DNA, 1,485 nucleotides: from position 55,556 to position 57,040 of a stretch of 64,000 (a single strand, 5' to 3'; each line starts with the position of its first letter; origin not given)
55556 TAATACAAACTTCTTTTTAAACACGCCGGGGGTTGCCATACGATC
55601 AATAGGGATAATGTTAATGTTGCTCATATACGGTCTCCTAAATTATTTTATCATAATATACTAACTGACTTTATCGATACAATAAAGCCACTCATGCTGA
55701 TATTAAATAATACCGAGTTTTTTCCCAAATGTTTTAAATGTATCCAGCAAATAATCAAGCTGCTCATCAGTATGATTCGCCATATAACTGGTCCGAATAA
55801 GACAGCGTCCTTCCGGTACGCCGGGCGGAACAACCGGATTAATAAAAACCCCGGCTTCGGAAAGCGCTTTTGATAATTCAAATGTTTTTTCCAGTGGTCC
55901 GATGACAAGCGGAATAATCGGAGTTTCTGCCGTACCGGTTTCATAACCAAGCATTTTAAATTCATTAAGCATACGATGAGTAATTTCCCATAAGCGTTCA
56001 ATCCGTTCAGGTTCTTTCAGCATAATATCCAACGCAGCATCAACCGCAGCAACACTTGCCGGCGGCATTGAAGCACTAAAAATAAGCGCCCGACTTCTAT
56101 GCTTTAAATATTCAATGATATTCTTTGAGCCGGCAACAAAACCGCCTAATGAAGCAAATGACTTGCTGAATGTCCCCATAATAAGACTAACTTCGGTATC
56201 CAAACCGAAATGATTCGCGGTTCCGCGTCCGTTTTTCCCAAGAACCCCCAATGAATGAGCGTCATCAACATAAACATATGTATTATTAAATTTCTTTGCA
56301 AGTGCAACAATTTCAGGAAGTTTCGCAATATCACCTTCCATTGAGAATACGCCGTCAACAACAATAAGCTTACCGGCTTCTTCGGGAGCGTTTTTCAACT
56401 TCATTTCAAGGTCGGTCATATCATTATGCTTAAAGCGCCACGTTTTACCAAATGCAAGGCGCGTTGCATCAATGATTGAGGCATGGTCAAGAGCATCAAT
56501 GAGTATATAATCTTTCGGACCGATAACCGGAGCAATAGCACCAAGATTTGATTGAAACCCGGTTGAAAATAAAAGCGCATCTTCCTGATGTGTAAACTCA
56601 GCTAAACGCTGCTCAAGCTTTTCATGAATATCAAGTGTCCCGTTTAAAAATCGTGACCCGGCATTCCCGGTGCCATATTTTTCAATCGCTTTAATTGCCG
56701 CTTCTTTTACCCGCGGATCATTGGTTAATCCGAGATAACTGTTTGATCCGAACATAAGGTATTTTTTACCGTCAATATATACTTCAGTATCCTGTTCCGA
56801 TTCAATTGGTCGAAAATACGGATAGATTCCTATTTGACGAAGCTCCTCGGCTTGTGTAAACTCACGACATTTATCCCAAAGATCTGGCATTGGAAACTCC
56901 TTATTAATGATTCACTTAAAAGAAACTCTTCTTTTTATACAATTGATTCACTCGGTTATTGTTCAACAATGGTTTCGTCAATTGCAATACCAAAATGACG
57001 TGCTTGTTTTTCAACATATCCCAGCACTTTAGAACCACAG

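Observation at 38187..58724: Candidate undescribed membrane-lipid/glycolipid biosynthesis and export locus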

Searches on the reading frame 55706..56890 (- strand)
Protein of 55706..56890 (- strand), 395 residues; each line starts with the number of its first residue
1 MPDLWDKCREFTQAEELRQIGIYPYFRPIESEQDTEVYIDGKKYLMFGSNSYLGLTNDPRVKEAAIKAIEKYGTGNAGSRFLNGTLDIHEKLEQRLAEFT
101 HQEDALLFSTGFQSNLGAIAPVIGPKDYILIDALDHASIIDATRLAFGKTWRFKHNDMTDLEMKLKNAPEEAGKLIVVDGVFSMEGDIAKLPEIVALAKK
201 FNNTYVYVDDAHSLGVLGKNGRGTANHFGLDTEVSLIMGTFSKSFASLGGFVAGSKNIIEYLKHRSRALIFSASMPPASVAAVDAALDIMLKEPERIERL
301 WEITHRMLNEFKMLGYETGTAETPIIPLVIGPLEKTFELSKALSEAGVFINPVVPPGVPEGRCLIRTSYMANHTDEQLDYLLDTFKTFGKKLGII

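Call 4: search_protein_families(library=pfam, proteins=[window:55706-56890:-], max_evalue=0.01)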
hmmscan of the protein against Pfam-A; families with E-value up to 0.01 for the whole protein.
window:55706-56890:- (395 aa): 3 families
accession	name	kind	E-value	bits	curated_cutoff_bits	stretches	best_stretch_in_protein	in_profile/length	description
PF00155.27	Aminotran_1_2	-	4.1e-61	207.6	19.7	1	43-384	2-360/361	Aminotransferase class I and II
PF00266.25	Aminotran_5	-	6.4e-05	22.5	21.5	1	73-214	28-180/371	Aminotransferase class-V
PF01053.26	Cys_Met_Meta_PP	-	0.0023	17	27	1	75-217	43-181/381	Cys/Met metabolism PLP-dependent enzyme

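Call 6: search_protein_families(library=ncbifam, proteins=[window:55706-56890:-], max_evalue=0.001)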
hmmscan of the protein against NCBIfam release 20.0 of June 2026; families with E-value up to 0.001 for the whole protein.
window:55706-56890:- (395 aa): 11 families
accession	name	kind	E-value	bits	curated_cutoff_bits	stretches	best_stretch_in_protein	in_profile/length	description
NF047600.1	SerpalmtaseCFB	equivalog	2.9e-177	589.2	640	1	4-393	5-393/395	serine palmitoyltransferase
TIGR01825.1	gly_Cac_T_rel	subfamily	1e-129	432.6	535.4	1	15-395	6-385/385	BioF/Kbl family PLP-dependent acyltransferase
NF005394.0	PRK06939.1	equivalog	6.4e-122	407.1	460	1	13-395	12-397/397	glycine C-acetyltransferase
TIGR00858.1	bioF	equivalog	5.2e-120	400.5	426.45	1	27-385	6-364/365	8-amino-7-oxononanoate synthase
NF047599.1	SerpalmtaseBetaP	equivalog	6.1e-117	390.6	500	1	7-392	6-393/394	serine palmitoyltransferase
TIGR01822.1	2am3keto_CoA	equivalog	1.6e-98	330.2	493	1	14-395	9-393/393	glycine C-acetyltransferase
NF047603.1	SerpalmtaseAlphaP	equivalog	4.1e-96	322.1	670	1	32-395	35-399/399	serine palmitoyltransferase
TIGR01821.1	5aminolev_synth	equivalog_domain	7.7e-73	245.7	338.55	1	41-393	44-398/402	5-aminolevulinate synthase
NF005526.0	PRK07179.1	equivalog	1e-63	215.3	428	1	42-387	54-394/407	alpha-hydroxyketone-type quorum-sensing autoinducer synthase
NF005697.0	PRK07505.1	subfamily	1.6e-46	158.8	342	1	27-390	33-400/405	hypothetical protein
NF004608.1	PRK05937.1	equivalog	3.6e-39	134.6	399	1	74-389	41-346/366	8-amino-7-oxononanoate synthase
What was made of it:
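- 55703..56890 (-): g13, Spt-like alpha-oxoamine synthase (395 aa), with the PLP lysine in TFSKS. NCBIfam SerpalmtaseCFB scores 589.2 bits (cutoff 640) and is the best of all AOS models (call 6).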

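Call 9: find_encoding_contigs(protein=window:55706-56890:-, flank=10000, max_places=6)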
Protein window:55706-56890:- (395 aa): 4 contigs read that carry it; 1 place shown.
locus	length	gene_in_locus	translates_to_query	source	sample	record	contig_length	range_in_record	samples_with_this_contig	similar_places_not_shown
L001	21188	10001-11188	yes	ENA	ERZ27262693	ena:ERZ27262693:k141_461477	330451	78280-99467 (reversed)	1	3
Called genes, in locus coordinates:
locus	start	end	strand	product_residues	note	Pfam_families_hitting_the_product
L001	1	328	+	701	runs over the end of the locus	PF00041:fn3 (weak), PF10179:NDNF (faint), PF16656:Pur_ac_phosph_N (faint), PF24489:Ig_J_second (faint), PF28033:Fn3_ROS1 (faint), PF25059:FN3_DSCAM-DSCAML_C (faint), PF00041:fn3 (weak)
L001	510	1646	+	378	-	PF01408:GFO_IDH_MocA, PF22725:GFO_IDH_MocA_C3, PF02894:GFO_IDH_MocA_C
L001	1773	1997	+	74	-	PF07719:TPR_2 (weak), PF00515:TPR_1 (weak)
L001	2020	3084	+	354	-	PF01008:IF-2B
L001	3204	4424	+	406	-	PF00027:cNMP_binding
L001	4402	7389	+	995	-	PF05359:DUF748 (weak), PF27414:TP_0324_N (weak), PF13116:YhdP (weak), PF05170:AsmA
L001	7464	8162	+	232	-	PF13371:TPR_9 (faint), PF21545:T7SS_EccA1_N (faint), PF13431:TPR_17 (faint), PF13428:TPR_14 (faint), PF00515:TPR_1 (faint), PF13424:TPR_12 (weak), PF14559:TPR_19, PF07719:TPR_2 (weak), +5 more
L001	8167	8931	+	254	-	PF01791:DeoC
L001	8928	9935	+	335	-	PF01959:DHQS, PF26558:DHQS_2nd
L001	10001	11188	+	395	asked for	PF00155:Aminotran_1_2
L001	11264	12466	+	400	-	PF00583:Acetyltransf_1 (faint)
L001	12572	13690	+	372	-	PF03706:LPG_synthase_TM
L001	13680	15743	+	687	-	-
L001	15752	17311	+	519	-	PF02310:B12-binding (weak), PF04055:Radical_SAM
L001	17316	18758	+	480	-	PF04055:Radical_SAM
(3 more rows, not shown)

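Call 10: find_homologous_proteins(query=window:55706-56890:-, max_evalue=1e-30)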
Query window:55706-56890:- (395 aa): 8000 proteins with E <= 1e-30 among 8000 candidates; the best 120 are listed.
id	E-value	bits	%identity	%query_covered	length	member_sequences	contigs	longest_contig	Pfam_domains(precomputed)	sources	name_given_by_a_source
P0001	3.3e-263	891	100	100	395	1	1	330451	PF00155.28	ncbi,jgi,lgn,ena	-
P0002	1.1e-182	626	72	99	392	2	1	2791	PF00155.28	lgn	-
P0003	5.5e-181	620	72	99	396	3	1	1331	PF00155.28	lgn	-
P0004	7.1e-180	616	72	99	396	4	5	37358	PF00155.28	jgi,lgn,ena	-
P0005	2.0e-179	615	71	99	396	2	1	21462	PF00155.28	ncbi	-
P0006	1.3e-178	612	71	99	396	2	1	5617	PF00155.28,PF01212.28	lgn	-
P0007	2.5e-174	598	70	99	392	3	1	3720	PF00155.28,PF00266.26,PF01053.27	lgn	-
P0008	5.5e-174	597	71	99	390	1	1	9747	PF00155.28,PF01053.27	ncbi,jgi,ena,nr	ncbi:MAG: aminotransferase class I/II-fold pyridoxal phosphate-dependent enzyme [Spirochaetes bacter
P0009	3.5e-172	591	68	99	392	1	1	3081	PF00155.28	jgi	-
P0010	7.0e-172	590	69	99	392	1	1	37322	PF00155.28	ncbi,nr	ncbi:MAG: pyridoxal phosphate-dependent aminotransferase family protein [Spirochaetes bacterium]|nr:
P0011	3.2e-171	588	67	99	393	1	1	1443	PF00155.28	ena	-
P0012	9.8e-171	586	66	99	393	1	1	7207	PF00155.28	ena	-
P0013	1.0e-170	586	68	99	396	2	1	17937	PF00155.28,PF01212.28,PF01053.27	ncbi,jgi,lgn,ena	-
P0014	1.2e-170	586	68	99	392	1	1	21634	PF00155.28,PF00266.26,PF01212.28,PF01053.27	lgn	-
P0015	2.4e-170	585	68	100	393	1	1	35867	PF00155.28,PF00266.26,PF01212.28,PF01053.27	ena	-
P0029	3.8e-162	558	65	100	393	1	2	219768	PF00155.28,PF00266.26,PF01212.28,PF01053.27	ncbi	-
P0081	4.1e-157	541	63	99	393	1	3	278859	PF00155.28,PF01212.28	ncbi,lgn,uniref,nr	ncbi:aminotransferase class I/II-fold pyridoxal phosphate-dependent enzyme [Hippea jasoniae]|uniref:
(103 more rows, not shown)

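Call 11: search_solved_structures(query=window:55706-56890:-, max_evalue=1e-20)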
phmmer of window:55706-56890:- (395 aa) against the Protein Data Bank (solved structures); distinct sequences matched with E-value up to 1e-20: 50.
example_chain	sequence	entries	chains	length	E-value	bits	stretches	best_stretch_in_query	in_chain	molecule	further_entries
8guh_A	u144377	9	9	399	7.1e-138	463.2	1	4-385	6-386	Serine palmitoyltransferase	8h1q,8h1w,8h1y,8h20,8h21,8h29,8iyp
3a2b_A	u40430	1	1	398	7.1e-138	463.2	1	4-385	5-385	Serine palmitoyltransferase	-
8s1y_A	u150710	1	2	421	3.3e-92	312.9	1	10-395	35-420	8-amino-7-oxononanoate synthase/2-amino-3-ketobutyrate coenzyme A ligase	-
7poa_A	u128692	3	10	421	8.5e-92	311.5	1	10-395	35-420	8-amino-7-oxononanoate synthase/2-amino-3-ketobutyrate coenzyme A ligase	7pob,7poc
2x8u_A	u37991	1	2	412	4.6e-85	289.4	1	33-395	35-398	SERINE PALMITOYLTRANSFERASE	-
2w8t_A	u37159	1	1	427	1e-81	278.4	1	31-395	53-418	SERINE PALMITOYLTRANSFERASE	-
2jgt_A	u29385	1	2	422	1.7e-81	277.6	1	31-395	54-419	SERINE PALMITOYLTRANSFERASE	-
2jg2_A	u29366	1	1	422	1.8e-81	277.5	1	31-395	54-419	SERINE PALMITOYLTRANSFERASE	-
2w8j_A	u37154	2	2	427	1.9e-81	277.5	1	31-395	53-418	SERINE PALMITOYLTRANSFERASE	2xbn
2w8u_A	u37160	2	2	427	1.9e-81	277.5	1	31-395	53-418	SERINE PALMITOYLTRANSFERASE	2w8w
2w8v_A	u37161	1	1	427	2.6e-81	277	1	31-395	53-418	SERINE PALMITOYLTRANSFERASE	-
4bmk_A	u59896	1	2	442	1.5e-80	274.5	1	31-395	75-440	SERINE PALMITOYLTRANSFERASE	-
3tqx_A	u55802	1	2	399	8e-80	272.1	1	13-395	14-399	2-amino-3-ketobutyrate coenzyme A ligase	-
7v58_A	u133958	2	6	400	8.9e-78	265.4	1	13-395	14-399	2-amino-3-ketobutyrate coenzyme A ligase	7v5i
1fc4_A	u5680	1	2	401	2.1e-77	264.1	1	14-395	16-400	2-AMINO-3-KETOBUTYRATE CONENZYME A LIGASE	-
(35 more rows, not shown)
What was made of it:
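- Tried and rejected: This reading was considered for the AOS and rejected on scores (call 11).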

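Call 17: find_encoding_contigs(protein=P0010, flank=10000, max_places=2)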
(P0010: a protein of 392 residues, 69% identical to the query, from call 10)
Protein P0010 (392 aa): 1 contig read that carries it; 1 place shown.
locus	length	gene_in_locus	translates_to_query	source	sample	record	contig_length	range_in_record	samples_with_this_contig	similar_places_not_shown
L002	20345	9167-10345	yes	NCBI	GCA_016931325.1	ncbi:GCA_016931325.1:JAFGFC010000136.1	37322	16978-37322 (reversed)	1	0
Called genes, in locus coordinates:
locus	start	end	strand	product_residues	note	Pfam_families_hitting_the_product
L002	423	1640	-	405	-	PF01960:ArgJ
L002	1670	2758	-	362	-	PF00154:RecA_N, PF08423:Rad51, PF06745:ATPase (faint), PF27531:MT3502_N (weak), PF21096:RecA_C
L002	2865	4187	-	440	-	PF00890:FAD_binding_2 (faint), PF01134:GIDA (weak), PF01262:AlaDh_PNT_C (faint), PF07992:Pyr_redox_2, PF12831:FAD_oxidored, PF13738:Pyr_redox_3, PF00070:Pyr_redox, PF02852:Pyr_redox_dim, +2 more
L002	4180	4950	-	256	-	PF00535:Glycos_transf_2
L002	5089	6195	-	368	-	PF00155:Aminotran_1_2, PF01041:DegT_DnrJ_EryC1, PF01053:Cys_Met_Meta_PP, PF01212:Beta_elim_lyase (weak)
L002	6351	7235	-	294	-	PF02899:Phage_int_SAM_1, PF13102:Phage_int_SAM_5 (faint), PF13495:Phage_int_SAM_4 (weak), PF00589:Phage_integrase, PF22823:MrpR_C_cat (faint)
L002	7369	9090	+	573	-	PF00795:CN_hydrolase, PF02540:NAD_synthase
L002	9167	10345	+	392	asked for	PF00155:Aminotran_1_2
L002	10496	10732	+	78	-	-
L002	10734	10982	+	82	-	PF13183:Fer4_8 (faint), PF25160:LdpA_Fe-S-bd (faint), PF12797:Fer4_2 (faint), PF12837:Fer4_6 (faint), PF13237:Fer4_10 (weak), PF14697:Fer4_21, PF12838:Fer4_7, PF13187:Fer4_9 (weak), +3 more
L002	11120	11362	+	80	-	PF01084:Ribosomal_S18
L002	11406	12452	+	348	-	PF09991:DUF2232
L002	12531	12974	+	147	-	PF01281:Ribosomal_L9_N, PF03948:Ribosomal_L9_C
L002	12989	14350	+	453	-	PF00772:DnaB, PF13481:AAA_25 (weak), PF03796:DnaB_C, PF06745:ATPase (weak)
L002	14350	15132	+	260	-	PF02405:MlaE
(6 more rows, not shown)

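Call 18: find_encoding_contigs(protein=P0029, flank=10000, max_places=2)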
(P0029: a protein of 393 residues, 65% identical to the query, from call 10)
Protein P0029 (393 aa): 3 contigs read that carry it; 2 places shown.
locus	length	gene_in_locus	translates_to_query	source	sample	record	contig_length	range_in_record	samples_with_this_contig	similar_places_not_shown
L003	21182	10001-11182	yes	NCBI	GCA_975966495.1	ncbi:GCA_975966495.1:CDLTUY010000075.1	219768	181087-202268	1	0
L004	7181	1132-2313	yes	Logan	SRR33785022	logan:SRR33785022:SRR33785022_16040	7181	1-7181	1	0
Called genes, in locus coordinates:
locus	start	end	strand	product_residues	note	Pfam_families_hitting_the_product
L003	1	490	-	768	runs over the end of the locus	PF01315:Ald_Xan_dh_C, PF02738:MoCoBD_1, PF20256:MoCoBD_2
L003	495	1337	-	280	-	PF02625:XdhC_CoxI, PF13478:XdhC_C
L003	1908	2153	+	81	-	PF10387:DUF2442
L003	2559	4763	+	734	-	PF13166:AAA_13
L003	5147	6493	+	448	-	PF02310:B12-binding, PF04055:Radical_SAM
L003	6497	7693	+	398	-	-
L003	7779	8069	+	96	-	PF01381:HTH_3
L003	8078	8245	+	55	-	-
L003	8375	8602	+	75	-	-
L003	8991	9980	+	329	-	PF01073:3Beta_HSD, PF01370:Epimerase, PF04321:RmlD_sub_bind, PF05368:NmrA, PF07993:NAD_binding_4, PF13460:NAD_binding_10, PF16363:GDP_Man_Dehyd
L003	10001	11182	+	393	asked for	PF00155:Aminotran_1_2, PF01053:Cys_Met_Meta_PP (weak), PF00266:Aminotran_5 (faint), PF01212:Beta_elim_lyase (faint)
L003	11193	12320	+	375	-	-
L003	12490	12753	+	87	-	-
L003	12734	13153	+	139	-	PF13975:gag-asp_proteas (weak), PF13650:Asp_protease_2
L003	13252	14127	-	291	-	PF01259:SAICAR_synt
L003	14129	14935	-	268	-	PF02673:BacA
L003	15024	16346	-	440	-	PF02878:PGM_PMM_I, PF02879:PGM_PMM_II, PF02880:PGM_PMM_III, PF00408:PGM_PMM_IV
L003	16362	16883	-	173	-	PF00156:Pribosyltran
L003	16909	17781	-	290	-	PF00140:Sigma70_r1_2, PF04542:Sigma70_r2, PF04539:Sigma70_r3, PF04545:Sigma70_r4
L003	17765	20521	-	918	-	PF01326:PPDK_N, PF00391:PEP-utilizers, PF02896:PEP-utilizers_C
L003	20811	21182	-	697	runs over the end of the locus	PF02092:tRNA_synt_2f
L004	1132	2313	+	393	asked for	PF00155:Aminotran_1_2, PF01053:Cys_Met_Meta_PP (weak), PF00266:Aminotran_5 (faint), PF01212:Beta_elim_lyase (faint)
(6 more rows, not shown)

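Call 19: find_encoding_contigs(protein=P0081, flank=10000, max_places=2)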
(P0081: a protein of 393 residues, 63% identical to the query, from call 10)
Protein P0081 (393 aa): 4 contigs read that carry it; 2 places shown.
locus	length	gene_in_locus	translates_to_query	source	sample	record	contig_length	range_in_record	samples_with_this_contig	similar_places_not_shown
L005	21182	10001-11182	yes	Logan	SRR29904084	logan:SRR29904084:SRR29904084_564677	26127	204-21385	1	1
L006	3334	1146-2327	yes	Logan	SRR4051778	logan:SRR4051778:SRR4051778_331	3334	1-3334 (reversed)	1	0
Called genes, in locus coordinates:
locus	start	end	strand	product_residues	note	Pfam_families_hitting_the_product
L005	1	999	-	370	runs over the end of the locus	PF05222:AlaDh_PNT_N, PF01262:AlaDh_PNT_C, PF02826:2-Hacid_dh_C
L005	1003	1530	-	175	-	PF18546:MetOD1 (weak), PF02830:V4R (weak)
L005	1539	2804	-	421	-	PF02308:MgtC, PF13194:DUF4010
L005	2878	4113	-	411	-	PF00474:SSF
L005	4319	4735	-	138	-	PF09383:NIL, PF12838:Fer4_7, PF00037:Fer4 (weak), PF13237:Fer4_10, PF14697:Fer4_21, PF13187:Fer4_9, PF25160:LdpA_Fe-S-bd (weak), PF00037:Fer4, +7 more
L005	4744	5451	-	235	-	PF27030:AbpE_bact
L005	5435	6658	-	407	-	PF01837:HcyBio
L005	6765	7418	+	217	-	PF01168:Ala_racemase_N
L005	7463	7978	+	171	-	PF00857:Isochorismatase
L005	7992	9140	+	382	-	PF02749:QRPTase_N, PF01729:QRPTase_C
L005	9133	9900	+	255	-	PF01026:TatD_DNase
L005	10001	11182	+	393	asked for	PF00155:Aminotran_1_2, PF01212:Beta_elim_lyase (weak)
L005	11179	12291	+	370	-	-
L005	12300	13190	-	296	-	PF01619:Pro_dh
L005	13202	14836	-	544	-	PF00171:Aldedh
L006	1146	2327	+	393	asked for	PF00155:Aminotran_1_2, PF01212:Beta_elim_lyase (weak)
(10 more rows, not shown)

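Call 34: find_encoding_contigs(protein=P0004, flank=10000, max_places=3)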
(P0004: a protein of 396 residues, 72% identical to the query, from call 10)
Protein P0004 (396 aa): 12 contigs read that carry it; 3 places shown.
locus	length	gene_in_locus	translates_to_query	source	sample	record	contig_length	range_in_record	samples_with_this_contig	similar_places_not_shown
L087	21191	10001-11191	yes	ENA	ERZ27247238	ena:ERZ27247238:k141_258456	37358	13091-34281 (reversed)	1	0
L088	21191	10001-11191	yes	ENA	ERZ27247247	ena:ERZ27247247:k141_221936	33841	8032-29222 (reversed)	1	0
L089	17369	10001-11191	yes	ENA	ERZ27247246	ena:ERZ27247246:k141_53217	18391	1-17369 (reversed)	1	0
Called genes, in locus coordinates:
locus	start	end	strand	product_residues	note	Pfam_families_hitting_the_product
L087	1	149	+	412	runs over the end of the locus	PF06980:DUF1302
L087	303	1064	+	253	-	PF00392:GntR, PF08220:HTH_DeoR (weak), PF14502:HTH_41 (faint), PF07702:UTRA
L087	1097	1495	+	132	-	PF01182:Glucosamine_iso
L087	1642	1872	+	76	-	-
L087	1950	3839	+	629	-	PF16314:DUF4954, PF24894:Hexapep_GlmU (faint), PF25084:LbH_EIF2B (faint), PF25087:GMPPB_C (faint)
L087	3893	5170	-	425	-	PF12844:HTH_19, PF13413:HTH_25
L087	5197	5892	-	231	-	PF03548:LolA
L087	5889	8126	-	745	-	PF13491:FtsK_4TM, PF17854:FtsK_alpha, PF01580:FtsK_SpoIIIE, PF09397:FtsK_gamma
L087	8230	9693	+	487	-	PF04055:Radical_SAM, PF06968:BATS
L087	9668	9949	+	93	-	-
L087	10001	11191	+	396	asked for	PF00155:Aminotran_1_2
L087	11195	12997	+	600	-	PF00672:HAMP (faint), PF00990:GGDEF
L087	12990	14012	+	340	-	-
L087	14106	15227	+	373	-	-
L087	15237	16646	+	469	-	PF01565:FAD_binding_4, PF02913:FAD-oxidase_C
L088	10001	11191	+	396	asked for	PF00155:Aminotran_1_2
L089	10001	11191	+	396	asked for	PF00155:Aminotran_1_2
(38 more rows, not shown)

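Call 35: find_encoding_contigs(protein=P0005, flank=10000, max_places=2)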
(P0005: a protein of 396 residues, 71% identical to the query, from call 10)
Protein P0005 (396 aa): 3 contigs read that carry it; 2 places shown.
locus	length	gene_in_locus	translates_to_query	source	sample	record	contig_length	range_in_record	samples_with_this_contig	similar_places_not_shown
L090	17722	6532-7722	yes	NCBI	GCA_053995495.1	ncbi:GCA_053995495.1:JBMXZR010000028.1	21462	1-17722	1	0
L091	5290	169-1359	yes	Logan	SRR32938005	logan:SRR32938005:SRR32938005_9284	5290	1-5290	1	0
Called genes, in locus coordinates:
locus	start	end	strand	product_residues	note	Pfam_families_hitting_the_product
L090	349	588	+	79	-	-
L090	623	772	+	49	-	-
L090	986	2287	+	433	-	PF13173:AAA_14, PF13635:DUF4143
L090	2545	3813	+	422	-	PF01637:ATPase_2, PF14516:AAA_35 (weak), PF20720:nSTAND3 (weak), PF13173:AAA_14, PF16575:CLP1_P (weak), PF13635:DUF4143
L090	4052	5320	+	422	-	PF13173:AAA_14, PF13635:DUF4143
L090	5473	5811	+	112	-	-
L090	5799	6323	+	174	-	PF08843:AbiEii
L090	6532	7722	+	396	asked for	PF00155:Aminotran_1_2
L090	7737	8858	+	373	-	PF00583:Acetyltransf_1 (faint)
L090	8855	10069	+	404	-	PF01546:Peptidase_M20, PF07687:M20_dimer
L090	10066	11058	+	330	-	-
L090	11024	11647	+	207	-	PF10120:ThiN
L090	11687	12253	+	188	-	PF02687:FtsX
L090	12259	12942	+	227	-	PF00005:ABC_tran, PF13304:AAA_21 (faint)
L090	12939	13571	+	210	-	PF00149:Metallophos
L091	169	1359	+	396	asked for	PF00155:Aminotran_1_2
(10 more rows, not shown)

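Call 80: find_encoding_contigs(protein=P0015, flank=10000, max_places=1)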
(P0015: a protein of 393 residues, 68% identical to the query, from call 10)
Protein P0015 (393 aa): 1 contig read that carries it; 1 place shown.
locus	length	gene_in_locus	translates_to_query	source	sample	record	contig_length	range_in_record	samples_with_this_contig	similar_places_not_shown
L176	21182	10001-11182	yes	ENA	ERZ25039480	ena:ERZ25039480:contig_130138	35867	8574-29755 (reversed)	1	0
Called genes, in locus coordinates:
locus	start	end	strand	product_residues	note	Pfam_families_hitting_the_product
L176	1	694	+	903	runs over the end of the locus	PF02739:5_3_exonuc_N, PF01367:5_3_exonuc, PF01612:DNA_pol_A_exo1, PF22619:DNA_polI_exo1, PF00476:DNA_pol_A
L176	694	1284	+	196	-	PF01121:CoaE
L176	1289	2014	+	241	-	PF18912:DZR_2, PF00156:Pribosyltran (weak)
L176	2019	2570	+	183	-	PF00881:Nitroreductase, PF14512:TM1586_NiRdase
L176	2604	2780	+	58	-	-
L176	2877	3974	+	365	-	PF03706:LPG_synthase_TM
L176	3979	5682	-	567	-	PF02463:SMC_N, PF13476:AAA_23 (faint)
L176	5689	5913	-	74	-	-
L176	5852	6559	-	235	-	PF01513:NAD_kinase, PF20143:NAD_kinase_C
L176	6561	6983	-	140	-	-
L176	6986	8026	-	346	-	PF06071:YchF-GTPase_C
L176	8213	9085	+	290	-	PF00669:Flagellin_N, PF00700:Flagellin_C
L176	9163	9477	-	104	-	PF06172:Cupin_5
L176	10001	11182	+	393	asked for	PF00155:Aminotran_1_2, PF00266:Aminotran_5 (faint), PF01053:Cys_Met_Meta_PP (weak), PF01212:Beta_elim_lyase (weak)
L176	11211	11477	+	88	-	-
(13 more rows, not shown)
